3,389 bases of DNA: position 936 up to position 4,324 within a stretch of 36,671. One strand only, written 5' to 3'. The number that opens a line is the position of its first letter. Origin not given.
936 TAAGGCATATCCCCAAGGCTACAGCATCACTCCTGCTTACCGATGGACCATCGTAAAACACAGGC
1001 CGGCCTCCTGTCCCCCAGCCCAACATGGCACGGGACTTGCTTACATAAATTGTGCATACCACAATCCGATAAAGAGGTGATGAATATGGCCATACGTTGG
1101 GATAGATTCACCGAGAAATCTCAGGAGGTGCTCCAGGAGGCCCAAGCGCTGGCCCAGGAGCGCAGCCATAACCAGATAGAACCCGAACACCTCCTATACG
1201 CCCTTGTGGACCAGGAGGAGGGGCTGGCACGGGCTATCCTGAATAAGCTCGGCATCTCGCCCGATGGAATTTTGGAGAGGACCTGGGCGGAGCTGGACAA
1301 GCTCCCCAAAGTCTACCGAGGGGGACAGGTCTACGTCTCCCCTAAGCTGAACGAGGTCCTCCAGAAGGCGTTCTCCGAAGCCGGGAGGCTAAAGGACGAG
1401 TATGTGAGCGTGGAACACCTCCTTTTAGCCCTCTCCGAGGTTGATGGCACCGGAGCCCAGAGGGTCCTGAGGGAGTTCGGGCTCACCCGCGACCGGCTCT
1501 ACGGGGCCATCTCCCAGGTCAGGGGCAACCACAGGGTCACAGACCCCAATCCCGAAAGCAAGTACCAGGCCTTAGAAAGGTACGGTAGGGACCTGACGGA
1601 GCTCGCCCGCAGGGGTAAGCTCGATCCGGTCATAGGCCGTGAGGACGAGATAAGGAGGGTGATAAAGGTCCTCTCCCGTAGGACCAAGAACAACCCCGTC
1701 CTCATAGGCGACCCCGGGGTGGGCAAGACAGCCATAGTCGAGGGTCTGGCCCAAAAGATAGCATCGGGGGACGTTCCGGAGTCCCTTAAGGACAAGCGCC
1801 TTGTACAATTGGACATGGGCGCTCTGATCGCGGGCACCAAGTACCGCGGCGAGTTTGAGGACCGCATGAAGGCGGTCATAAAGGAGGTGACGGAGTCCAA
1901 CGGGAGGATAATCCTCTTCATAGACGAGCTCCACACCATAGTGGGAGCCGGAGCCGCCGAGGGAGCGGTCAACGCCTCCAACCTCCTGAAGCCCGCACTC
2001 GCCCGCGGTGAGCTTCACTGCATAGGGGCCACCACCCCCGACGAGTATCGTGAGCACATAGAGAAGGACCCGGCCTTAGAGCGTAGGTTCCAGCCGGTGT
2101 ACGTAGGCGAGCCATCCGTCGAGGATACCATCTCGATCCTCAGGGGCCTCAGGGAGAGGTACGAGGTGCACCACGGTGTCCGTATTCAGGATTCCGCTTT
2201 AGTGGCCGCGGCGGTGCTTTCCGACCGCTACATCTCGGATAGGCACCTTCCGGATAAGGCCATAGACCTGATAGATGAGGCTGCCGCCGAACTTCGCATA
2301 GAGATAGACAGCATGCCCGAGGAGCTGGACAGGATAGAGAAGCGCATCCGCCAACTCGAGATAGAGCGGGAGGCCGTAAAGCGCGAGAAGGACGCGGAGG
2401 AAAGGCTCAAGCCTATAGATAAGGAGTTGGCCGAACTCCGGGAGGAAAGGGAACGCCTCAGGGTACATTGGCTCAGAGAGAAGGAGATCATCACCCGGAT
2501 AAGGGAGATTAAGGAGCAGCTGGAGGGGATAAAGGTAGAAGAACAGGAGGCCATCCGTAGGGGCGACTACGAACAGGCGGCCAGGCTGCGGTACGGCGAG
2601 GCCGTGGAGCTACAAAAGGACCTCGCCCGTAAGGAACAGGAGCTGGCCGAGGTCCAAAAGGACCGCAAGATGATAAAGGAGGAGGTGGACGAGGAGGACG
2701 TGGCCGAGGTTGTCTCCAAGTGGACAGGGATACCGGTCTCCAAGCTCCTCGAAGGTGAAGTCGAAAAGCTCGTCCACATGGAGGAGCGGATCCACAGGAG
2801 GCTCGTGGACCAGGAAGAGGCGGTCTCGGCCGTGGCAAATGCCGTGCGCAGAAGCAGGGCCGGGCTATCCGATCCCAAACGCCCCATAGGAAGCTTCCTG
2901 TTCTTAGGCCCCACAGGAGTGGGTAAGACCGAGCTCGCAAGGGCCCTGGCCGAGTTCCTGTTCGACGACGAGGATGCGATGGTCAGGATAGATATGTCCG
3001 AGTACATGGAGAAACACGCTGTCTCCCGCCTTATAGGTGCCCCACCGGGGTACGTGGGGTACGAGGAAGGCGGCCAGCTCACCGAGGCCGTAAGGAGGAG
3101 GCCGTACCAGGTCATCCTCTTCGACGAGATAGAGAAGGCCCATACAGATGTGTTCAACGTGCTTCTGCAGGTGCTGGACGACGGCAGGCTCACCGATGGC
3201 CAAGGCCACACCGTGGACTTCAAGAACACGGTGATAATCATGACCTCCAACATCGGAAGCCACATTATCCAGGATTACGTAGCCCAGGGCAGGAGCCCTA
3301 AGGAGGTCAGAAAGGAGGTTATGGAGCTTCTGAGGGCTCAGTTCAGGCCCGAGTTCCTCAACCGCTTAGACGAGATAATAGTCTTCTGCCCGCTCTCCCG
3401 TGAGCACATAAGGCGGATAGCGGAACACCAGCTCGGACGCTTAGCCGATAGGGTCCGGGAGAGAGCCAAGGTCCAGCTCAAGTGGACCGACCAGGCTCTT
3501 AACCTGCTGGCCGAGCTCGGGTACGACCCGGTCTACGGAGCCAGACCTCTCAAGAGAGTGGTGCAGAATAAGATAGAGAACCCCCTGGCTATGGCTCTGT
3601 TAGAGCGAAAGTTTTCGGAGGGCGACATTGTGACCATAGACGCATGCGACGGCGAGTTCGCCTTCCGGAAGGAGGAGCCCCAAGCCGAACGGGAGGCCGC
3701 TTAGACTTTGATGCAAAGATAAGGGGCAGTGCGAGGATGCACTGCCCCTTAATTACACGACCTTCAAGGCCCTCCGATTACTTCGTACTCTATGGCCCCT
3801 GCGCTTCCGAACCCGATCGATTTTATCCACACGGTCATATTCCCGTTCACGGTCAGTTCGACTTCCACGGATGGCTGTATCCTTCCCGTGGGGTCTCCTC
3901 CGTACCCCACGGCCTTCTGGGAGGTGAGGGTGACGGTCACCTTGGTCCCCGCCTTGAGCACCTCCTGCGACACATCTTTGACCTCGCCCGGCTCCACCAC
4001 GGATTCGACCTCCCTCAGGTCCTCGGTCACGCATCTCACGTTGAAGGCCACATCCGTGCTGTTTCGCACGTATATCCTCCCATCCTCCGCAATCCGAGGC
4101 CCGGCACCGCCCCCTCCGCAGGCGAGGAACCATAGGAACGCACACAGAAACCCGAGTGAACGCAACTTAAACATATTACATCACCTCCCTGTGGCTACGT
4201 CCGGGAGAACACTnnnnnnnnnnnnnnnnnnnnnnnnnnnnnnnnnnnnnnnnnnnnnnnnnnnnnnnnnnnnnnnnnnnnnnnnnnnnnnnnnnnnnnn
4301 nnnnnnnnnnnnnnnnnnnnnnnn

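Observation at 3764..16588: Ten-gene, translationally coupled operon with an unusual enzyme set behind a sugar ABC importer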

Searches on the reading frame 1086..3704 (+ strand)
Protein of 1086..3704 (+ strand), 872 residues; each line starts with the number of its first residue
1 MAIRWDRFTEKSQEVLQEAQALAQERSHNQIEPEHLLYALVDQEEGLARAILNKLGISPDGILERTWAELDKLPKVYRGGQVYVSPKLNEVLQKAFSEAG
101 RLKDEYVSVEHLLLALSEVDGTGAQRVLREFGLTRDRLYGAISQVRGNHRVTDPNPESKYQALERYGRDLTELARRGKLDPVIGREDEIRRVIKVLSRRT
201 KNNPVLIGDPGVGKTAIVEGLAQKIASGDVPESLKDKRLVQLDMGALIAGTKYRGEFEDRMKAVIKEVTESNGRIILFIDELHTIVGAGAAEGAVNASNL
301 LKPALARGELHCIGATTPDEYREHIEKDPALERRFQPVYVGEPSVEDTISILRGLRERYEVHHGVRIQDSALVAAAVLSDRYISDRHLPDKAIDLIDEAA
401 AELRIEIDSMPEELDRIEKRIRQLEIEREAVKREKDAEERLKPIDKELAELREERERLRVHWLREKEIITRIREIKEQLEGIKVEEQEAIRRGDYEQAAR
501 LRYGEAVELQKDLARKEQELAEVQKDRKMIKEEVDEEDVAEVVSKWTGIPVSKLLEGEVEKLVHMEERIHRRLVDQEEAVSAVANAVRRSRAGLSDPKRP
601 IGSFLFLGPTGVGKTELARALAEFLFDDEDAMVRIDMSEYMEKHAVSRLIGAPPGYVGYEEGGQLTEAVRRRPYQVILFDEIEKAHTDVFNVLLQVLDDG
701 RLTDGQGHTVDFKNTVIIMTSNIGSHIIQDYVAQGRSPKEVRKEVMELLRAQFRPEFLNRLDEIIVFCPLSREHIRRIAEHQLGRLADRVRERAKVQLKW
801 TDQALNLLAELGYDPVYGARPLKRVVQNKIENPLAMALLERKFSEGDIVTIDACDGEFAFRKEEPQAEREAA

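Call 80: find_encoding_contigs(protein=P0425, flank=10000, max_places=3)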
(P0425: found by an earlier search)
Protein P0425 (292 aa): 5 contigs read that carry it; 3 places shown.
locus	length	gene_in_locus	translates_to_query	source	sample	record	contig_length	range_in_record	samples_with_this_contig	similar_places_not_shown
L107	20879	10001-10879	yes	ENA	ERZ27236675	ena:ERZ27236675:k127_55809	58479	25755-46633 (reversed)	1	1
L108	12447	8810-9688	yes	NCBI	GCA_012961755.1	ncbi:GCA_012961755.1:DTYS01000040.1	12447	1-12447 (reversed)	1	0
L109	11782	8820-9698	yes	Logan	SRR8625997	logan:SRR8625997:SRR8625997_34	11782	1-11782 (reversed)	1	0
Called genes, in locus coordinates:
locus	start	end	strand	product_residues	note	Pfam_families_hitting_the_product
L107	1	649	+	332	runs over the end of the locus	PF00044:Gp_dh_N, PF02800:Gp_dh_C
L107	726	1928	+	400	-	PF00162:PGK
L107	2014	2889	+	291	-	-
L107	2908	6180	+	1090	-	PF00515:TPR_1, PF13432:TPR_16, PF13525:YfiO, PF14559:TPR_19, PF13174:TPR_6, PF13424:TPR_12, PF13424:TPR_12, PF13525:YfiO, +43 more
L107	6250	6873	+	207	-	PF01618:MotA_ExbB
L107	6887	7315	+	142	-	PF02472:ExbD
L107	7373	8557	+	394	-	PF13709:DUF4159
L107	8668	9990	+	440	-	PF01547:SBP_bac_1, PF13416:SBP_bac_8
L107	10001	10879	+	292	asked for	PF00528:BPD_transp_1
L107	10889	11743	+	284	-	PF00528:BPD_transp_1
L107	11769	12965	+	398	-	PF00266:Aminotran_5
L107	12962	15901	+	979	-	PF01564:Spermine_synth, PF00515:TPR_1 (weak), PF07719:TPR_2 (weak), PF13432:TPR_16, PF00515:TPR_1 (weak), PF07719:TPR_2 (weak), PF13414:TPR_11, PF13424:TPR_12, +17 more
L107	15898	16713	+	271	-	PF01261:AP_endonuc_2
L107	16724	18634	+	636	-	PF01663:Phosphodiest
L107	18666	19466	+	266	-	-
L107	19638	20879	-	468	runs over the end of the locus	PF00224:PK, PF02887:PK_C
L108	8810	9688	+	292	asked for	PF00528:BPD_transp_1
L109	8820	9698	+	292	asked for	PF00528:BPD_transp_1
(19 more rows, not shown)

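Call 92: search_protein_families(library=ncbifam, proteins=[L107:18666-19466:+], max_evalue=0.1)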
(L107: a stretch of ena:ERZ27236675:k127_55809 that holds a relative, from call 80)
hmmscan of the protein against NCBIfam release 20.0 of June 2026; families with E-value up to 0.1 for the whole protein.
L107:18666-19466:+ (266 aa): 0 families

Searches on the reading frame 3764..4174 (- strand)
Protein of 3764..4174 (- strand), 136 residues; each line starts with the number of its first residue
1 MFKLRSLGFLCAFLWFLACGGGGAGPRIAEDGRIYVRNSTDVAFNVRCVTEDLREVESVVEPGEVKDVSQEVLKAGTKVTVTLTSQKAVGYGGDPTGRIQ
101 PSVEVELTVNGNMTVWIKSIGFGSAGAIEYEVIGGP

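Call 8: search_protein_families(library=pfam, proteins=[window:3764-4174:-], max_evalue=0.01)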
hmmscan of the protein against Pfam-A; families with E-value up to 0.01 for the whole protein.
window:3764-4174:- (136 aa): 0 families

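Call 9: search_protein_families(library=ncbifam, proteins=[window:3764-4174:-], max_evalue=0.01)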
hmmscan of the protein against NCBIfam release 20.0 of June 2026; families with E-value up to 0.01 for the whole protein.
window:3764-4174:- (136 aa): 0 families
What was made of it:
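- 3764..4174 (-): 136-aa predicted lipoprotein (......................). It is lineage-specific. No Pfam or NCBIfam hit (calls 8, 9).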

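Call 92: search_protein_families(library=ncbifam, proteins=[L107:18666-19466:+], max_evalue=0.1)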
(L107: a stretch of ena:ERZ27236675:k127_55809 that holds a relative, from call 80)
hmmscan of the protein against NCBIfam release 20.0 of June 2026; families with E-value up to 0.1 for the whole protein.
L107:18666-19466:+ (266 aa): 0 families
